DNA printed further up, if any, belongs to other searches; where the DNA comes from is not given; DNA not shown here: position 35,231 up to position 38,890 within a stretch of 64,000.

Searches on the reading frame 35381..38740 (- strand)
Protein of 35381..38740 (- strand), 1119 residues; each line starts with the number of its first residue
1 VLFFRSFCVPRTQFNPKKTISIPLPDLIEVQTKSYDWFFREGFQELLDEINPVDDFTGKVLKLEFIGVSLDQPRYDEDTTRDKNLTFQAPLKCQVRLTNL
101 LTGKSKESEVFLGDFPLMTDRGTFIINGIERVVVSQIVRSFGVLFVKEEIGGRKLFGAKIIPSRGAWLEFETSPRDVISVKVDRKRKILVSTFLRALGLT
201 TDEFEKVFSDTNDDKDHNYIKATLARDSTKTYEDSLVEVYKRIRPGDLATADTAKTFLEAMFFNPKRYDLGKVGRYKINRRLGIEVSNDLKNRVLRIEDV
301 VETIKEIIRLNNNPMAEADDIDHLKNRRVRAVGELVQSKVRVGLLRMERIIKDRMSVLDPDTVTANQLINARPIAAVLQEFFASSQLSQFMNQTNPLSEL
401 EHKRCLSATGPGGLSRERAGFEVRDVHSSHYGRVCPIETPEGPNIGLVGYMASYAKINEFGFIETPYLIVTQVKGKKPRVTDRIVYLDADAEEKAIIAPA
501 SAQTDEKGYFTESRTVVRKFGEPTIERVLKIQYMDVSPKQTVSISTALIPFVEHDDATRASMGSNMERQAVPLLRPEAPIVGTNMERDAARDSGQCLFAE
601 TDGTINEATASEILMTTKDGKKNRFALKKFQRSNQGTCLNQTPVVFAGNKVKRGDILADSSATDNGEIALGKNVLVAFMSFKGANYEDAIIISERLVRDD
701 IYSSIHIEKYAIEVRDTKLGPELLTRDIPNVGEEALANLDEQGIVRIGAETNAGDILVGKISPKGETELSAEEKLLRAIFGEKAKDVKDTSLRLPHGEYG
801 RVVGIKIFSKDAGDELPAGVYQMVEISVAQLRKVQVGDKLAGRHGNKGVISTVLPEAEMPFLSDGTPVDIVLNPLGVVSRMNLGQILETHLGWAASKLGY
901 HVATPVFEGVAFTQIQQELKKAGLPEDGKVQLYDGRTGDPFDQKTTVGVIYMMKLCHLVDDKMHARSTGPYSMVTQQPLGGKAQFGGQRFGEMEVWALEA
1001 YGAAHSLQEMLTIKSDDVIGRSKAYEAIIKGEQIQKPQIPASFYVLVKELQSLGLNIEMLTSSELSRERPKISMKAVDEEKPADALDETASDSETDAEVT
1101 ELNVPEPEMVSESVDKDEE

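Call 44: search_protein_families(library=pfam, proteins=[window:35381-38740:-], max_evalue=0.001)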
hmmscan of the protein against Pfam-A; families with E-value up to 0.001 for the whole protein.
window:35381-38740:- (1119 aa): 6 families
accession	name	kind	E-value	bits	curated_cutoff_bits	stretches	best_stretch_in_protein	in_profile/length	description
PF00562.33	RNA_pol_Rpb2_6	-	1.5e-129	432.9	23.4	1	599-984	2-373/373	RNA polymerase Rpb2, domain 6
PF04565.21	RNA_pol_Rpb2_3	-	1.4e-27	96.1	21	1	389-457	1-68/68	RNA polymerase Rpb2, domain 3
PF04560.25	RNA_pol_Rpb2_7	-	1.8e-27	96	32.1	1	986-1061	1-86/87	RNA polymerase Rpb2, domain 7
PF04561.19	RNA_pol_Rpb2_2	-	1.9e-27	96.6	21.7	1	155-330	19-190/190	RNA polymerase Rpb2, domain 2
PF10385.14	RNA_pol_Rpb2_45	-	1.4e-17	63.9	28.2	1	476-537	5-66/66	RNA polymerase beta subunit external 1 domain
PF04563.20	RNA_pol_Rpb2_1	-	1.8e-16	60.8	28.2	1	27-375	2-202/203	RNA polymerase beta subunit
